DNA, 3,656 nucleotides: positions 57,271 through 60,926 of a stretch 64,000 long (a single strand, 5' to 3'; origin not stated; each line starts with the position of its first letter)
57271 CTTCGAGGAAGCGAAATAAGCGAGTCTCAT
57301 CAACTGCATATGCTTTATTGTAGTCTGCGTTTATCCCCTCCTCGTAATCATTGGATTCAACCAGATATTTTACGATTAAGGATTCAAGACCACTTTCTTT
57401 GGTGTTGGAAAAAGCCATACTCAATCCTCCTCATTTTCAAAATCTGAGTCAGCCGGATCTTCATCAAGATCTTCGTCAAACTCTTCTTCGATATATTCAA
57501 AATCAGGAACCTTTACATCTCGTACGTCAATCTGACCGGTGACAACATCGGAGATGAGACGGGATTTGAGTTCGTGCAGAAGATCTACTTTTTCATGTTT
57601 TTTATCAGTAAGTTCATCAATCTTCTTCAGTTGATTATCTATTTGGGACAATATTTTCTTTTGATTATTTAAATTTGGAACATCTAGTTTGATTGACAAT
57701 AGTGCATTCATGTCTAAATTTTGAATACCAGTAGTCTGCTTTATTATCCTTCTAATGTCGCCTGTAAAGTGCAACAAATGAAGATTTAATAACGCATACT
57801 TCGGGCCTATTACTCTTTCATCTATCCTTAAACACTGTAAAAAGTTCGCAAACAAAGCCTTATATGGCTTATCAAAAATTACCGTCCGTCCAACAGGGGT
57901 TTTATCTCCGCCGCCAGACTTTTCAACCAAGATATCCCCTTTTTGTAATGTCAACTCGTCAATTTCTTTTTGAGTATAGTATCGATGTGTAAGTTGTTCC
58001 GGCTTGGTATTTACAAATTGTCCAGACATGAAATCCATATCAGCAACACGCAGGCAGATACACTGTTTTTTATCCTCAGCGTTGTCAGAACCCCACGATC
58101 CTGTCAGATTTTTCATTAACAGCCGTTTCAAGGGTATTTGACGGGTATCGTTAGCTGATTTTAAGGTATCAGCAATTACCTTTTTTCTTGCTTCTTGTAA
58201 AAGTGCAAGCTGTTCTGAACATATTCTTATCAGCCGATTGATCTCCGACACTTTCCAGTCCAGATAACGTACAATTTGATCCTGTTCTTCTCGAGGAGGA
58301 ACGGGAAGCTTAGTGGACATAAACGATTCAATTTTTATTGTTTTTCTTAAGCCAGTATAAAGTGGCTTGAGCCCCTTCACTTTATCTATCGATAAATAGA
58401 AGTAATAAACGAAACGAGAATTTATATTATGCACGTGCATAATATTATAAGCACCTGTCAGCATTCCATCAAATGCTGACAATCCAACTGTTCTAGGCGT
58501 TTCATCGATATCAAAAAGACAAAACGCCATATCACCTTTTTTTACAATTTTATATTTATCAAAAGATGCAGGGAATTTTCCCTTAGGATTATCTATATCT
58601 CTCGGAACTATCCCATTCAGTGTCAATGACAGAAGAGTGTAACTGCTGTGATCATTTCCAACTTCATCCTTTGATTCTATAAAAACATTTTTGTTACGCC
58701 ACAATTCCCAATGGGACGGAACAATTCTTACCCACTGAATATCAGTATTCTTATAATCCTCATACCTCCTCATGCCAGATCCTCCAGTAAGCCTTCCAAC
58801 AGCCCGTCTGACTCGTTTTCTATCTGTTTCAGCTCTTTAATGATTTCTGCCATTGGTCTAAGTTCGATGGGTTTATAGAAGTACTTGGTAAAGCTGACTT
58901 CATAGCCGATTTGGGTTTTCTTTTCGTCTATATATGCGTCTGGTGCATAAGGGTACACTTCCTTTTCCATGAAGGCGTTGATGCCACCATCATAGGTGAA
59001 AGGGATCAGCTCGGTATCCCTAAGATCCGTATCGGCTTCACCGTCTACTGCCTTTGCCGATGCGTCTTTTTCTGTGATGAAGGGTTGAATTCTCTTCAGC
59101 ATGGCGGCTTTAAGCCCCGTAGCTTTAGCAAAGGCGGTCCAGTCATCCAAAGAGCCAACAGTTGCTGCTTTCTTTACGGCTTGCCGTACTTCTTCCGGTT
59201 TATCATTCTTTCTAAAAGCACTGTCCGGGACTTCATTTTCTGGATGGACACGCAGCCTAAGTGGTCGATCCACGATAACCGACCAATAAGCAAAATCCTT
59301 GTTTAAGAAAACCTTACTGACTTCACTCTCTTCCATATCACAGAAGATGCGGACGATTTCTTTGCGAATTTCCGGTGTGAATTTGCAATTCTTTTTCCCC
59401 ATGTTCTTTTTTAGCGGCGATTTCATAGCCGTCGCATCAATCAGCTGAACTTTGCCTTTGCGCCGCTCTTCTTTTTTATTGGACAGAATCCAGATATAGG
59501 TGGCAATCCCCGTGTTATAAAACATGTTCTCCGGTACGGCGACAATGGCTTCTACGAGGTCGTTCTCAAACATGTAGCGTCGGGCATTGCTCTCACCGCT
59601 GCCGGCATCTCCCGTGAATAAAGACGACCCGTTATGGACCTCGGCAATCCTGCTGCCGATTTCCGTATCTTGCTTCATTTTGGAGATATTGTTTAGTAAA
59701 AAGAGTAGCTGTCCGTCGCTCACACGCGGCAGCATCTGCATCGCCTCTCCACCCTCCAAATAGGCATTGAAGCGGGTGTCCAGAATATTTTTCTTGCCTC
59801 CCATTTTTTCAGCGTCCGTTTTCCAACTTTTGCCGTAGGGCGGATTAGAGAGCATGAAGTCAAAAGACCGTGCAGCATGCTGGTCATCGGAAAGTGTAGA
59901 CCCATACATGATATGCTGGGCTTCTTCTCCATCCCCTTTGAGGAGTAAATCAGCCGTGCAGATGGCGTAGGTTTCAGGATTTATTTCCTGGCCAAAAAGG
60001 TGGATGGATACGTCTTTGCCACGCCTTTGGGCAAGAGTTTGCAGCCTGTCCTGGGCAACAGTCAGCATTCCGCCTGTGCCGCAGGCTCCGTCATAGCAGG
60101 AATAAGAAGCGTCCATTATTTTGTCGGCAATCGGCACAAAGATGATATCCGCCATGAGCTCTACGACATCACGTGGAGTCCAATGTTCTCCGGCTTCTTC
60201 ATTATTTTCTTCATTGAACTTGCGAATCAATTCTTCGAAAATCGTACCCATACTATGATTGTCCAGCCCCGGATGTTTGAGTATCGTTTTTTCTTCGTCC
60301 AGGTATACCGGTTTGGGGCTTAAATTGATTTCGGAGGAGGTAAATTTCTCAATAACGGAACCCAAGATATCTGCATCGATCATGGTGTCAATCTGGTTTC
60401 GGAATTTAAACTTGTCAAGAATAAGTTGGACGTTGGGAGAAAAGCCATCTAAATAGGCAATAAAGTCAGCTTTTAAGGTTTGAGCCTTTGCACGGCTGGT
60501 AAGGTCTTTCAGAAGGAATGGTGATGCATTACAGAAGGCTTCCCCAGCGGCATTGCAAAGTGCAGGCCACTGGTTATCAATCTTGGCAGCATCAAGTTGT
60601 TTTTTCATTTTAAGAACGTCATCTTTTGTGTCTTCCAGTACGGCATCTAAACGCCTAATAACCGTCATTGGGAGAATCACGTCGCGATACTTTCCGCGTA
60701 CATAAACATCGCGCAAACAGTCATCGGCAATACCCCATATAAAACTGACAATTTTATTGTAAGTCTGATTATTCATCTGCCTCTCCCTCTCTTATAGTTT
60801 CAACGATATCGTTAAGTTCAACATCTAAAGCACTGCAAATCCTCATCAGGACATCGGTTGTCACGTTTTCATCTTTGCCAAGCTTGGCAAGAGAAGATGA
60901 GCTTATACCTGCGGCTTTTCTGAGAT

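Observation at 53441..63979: ABC-3C cassette, HTH, type I R-M and GIY-YIG/DUF4357 fused into one translationally coupled eight-gene block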

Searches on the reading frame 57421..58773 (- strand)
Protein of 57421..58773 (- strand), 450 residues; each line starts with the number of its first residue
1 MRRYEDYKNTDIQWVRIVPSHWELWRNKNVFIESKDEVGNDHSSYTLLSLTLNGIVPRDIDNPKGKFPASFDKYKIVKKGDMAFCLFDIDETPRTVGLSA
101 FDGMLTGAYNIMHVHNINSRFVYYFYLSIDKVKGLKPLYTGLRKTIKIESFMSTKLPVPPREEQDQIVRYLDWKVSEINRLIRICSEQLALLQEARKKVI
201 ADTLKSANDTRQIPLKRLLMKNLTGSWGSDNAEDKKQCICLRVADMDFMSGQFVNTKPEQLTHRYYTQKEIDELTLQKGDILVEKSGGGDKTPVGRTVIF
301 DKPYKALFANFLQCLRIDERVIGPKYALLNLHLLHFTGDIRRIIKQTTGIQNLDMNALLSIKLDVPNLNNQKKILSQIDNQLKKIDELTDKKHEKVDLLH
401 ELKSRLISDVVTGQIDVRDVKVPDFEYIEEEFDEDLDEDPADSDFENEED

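Call 5: search_protein_families(library=pfam, proteins=[window:57421-58773:-], max_evalue=0.01)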
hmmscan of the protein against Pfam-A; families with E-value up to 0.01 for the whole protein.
window:57421-58773:- (450 aa): 2 families
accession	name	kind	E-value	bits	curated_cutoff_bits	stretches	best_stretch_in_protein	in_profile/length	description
PF01420.25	Methylase_S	-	4e-17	63.4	22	2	265-396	46-166/168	Type I restriction modification DNA specificity domain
PF01452.22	Rota_NSP4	-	0.00048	20.2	27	1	371-417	99-144/173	Rotavirus non structural protein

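Call 6: search_protein_families(library=padloc, proteins=[window:57421-58773:-], max_evalue=0.01)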
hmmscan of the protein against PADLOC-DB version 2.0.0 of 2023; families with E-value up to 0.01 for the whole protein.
window:57421-58773:- (450 aa): 97 families (the best 25 are shown)
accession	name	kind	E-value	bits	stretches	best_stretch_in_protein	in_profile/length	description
PDLC03145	Specificity_I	-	1.7e-112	374.4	1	3-437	6-436/454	Type I specificity subunit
PDLC03072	Specificity_I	-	4.5e-55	185.5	2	1-202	3-210/448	Type I specificity subunit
PDLC03174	Specificity_I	-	1.4e-54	183.6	4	351-438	371-458/468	Type I specificity subunit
PDLC03090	Specificity_I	-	2.9e-54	183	1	1-417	1-433/434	Type I specificity subunit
PDLC03105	Specificity_I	-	9e-53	178.3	2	2-202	5-211/448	Type I specificity subunit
PDLC03073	Specificity_I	-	3.3e-39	133.2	2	215-430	23-233/437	Type I specificity subunit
PDLC03191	Specificity_I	-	5.2e-37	126.1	2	1-200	8-211/436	Type I specificity subunit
PDLC03147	Specificity_I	-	3.9e-27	93.1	2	15-204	13-202/431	Type I specificity subunit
PDLC03162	Specificity_I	-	4.5e-26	89.6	2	96-211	89-203/431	Type I specificity subunit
PDLC03100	Specificity_I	-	5.2e-26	90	1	145-410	135-387/392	Type I specificity subunit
PDLC03107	Specificity_I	-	1.5e-25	88.1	1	74-410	61-387/392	Type I specificity subunit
PDLC03189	Specificity_I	-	2.8e-23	80.5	2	260-390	268-392/459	Type I specificity subunit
PDLC03087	Specificity_I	-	9.2e-23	78.8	2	266-417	70-416/418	Type I specificity subunit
PDLC03148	Specificity_I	-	1.4e-22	78.1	2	260-406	303-448/453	Type I specificity subunit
PDLC03165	Specificity_I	-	8e-22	76.2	3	30-199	235-405/411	Type I specificity subunit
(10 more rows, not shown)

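Call 7: search_protein_families(library=ncbifam, proteins=[window:57421-58773:-], max_evalue=0.01)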
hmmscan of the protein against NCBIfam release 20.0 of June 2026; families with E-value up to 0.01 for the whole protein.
window:57421-58773:- (450 aa): 2 families
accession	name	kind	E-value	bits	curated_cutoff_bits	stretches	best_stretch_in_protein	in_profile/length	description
NF007278.0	PRK09737.1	equivalog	6.3e-11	41.7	662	1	117-379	116-383/461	type I restriction-modification system specificity subunit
NF047740.1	antiphage_MADS5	equivalog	0.0026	16.7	400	1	251-397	308-454/461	methylation-associated defense system restriction endonuclease subunit S MAD5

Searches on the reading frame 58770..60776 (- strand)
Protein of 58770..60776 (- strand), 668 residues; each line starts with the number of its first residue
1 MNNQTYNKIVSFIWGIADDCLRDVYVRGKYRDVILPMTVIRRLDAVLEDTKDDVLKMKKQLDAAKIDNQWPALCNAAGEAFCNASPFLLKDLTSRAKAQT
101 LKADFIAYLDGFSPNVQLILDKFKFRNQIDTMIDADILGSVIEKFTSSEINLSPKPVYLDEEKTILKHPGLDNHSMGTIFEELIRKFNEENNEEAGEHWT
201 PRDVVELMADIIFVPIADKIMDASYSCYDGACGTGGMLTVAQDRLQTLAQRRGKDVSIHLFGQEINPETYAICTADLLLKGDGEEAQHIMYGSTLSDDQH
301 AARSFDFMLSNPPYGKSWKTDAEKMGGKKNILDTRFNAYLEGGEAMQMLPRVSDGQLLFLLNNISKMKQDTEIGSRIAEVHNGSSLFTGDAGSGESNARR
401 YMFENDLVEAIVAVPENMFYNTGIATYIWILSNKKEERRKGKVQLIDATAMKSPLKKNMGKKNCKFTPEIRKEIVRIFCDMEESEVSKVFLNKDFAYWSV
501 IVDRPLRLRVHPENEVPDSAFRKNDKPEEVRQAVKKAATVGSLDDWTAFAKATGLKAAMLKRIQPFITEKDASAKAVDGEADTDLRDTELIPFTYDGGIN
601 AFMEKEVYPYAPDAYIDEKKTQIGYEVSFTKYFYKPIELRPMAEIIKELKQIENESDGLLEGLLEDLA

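Call 5: search_protein_families(library=pfam, proteins=[window:58770-60776:-], max_evalue=0.01)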
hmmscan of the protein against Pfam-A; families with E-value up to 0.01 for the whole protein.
window:58770-60776:- (668 aa): 2 families
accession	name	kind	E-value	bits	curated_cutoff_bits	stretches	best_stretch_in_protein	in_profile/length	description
PF02384.22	N6_Mtase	-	8.7e-54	183.4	20.4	1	173-485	3-279/311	N-6 DNA Methylase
PF12161.14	HsdM_N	-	9.3e-22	78.5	24.5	1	10-145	2-135/135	HsdM N-terminal domain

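Call 6: search_protein_families(library=padloc, proteins=[window:58770-60776:-], max_evalue=0.01)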
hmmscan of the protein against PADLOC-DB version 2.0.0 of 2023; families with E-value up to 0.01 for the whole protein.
window:58770-60776:- (668 aa): 27 families (the best 25 are shown)
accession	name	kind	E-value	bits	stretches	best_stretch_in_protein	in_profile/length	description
PDLC03029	MTase_I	-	3e-245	813.7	1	1-663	1-659/661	Type I methyltransferase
PDLC03022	MTase_I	-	7.2e-40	135.1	1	176-451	166-421/857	Type I methyltransferase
PDLC03031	MTase_I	-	8.9e-30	101.6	1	176-482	165-457/834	Type I methyltransferase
PDLC03027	MTase_I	-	1e-29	101.6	1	171-484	133-412/810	Type I methyltransferase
PDLC03019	MTase_I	-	2.7e-27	93.5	1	174-450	148-395/932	Type I methyltransferase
PDLC03021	MTase_I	-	2.9e-27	93.6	1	171-436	141-380/491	Type I methyltransferase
PDLC03026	MTase_I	-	6e-27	92.9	1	172-448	119-372/487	Type I methyltransferase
PDLC03035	MTase_I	-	1.4e-25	87.9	1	171-451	150-405/653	Type I methyltransferase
PDLC03038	MTase_I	-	2.3e-23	80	1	3-449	3-396/896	Type I methyltransferase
PDLC03033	MTase_I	-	8.1e-23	79.2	1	177-485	183-468/541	Type I methyltransferase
PDLC03039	MTase_I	-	4.4e-21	72.7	1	8-449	6-394/708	Type I methyltransferase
PDLC03028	MTase_I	-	3.8e-20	69.6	1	172-452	873-1138/1236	Type I methyltransferase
PDLC03240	MTase_II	-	3.5e-17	60.4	1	167-478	155-428/511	Type II methyltransferase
PDLC03025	MTase_I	-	5.1e-17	59.8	1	172-316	140-280/569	Type I methyltransferase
PDLC03032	MTase_I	-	9.8e-17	58.3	1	175-450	139-385/1001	Type I methyltransferase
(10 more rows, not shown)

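Call 7: search_protein_families(library=ncbifam, proteins=[window:58770-60776:-], max_evalue=0.01)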
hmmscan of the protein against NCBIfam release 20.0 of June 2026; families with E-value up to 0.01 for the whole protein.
window:58770-60776:- (668 aa): 3 families
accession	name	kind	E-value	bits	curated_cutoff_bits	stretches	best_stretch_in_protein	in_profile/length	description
TIGR00497.1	hsdM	equivalog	2.6e-30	105.6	242.75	1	175-484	179-461/515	type I restriction-modification system subunit M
NF047738.1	antiphage_MADS2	equivalog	1.9e-06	26.5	720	1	177-250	295-358/654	methylation-associated defense system DNA methyltransferase MAD2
TIGR02987.1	met_A_Alw26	exception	5.7e-05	22.1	353.5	1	195-325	3-132/523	Alw26I/Eco31I/Esp3I family type II restriction adenine-specific DNA-methyltransferase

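Call 89: find_related_loci(query=window:58770-60776:-, collection=viral_contigs, flank=6000)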
Query window:58770-60776:- (668 aa) in viral_contigs; peptide patterns used: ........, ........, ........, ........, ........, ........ (x = any residue, [..] = any of these).
63 stretches matched a pattern; 50 encode a relative of the query (tblastn E <= 1e-3); 48 distinct loci.
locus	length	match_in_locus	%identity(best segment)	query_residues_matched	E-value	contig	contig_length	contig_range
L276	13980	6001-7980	81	1-660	0e+0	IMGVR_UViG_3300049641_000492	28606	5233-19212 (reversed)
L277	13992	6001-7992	80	1-664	0e+0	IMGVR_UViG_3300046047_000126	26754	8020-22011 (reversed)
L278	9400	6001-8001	80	1-667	0e+0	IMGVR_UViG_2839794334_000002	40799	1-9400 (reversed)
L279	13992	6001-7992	78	1-664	0e+0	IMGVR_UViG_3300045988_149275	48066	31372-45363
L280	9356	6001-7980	81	1-660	0e+0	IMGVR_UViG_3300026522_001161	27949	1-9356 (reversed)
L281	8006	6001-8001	78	1-667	0e+0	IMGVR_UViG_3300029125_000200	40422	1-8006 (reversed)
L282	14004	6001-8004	78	1-668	0e+0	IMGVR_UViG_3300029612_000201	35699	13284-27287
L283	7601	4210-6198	78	1-664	0e+0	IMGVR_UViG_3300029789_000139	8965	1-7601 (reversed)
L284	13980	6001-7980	76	1-660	0e+0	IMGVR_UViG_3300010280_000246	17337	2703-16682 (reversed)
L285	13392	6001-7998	75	1-667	0e+0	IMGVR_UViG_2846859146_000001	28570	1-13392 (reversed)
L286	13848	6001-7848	81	1-616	0e+0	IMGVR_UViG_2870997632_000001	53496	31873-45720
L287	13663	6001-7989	75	1-664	0e+0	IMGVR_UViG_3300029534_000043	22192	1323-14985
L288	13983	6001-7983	76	1-663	0e+0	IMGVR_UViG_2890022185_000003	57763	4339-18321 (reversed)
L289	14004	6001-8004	67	3-668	0e+0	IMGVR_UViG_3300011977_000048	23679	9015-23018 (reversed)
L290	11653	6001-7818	70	1-664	0e+0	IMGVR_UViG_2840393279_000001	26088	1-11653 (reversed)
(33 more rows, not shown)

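Call 94: search_protein_families(library=pfam, proteins=[L277:5646-5915:+, L277:4820-5671:+], max_evalue=0.001)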
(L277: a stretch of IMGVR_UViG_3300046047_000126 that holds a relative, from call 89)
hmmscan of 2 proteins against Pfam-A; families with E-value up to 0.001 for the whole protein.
L277:5646-5915:+ (90 aa): 1 family
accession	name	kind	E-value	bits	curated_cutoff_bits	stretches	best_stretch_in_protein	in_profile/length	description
PF12728.13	HTH_17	-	5.8e-13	49.3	27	1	29-73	5-49/51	Helix-turn-helix domain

L277:4820-5671:+ (284 aa): 1 family
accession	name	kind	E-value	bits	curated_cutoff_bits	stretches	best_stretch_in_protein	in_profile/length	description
PF16158.11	N_BRCA1_IG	-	0.00064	20.7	28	0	188-266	14-99/108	Ig-like domain from next to BRCA1 gene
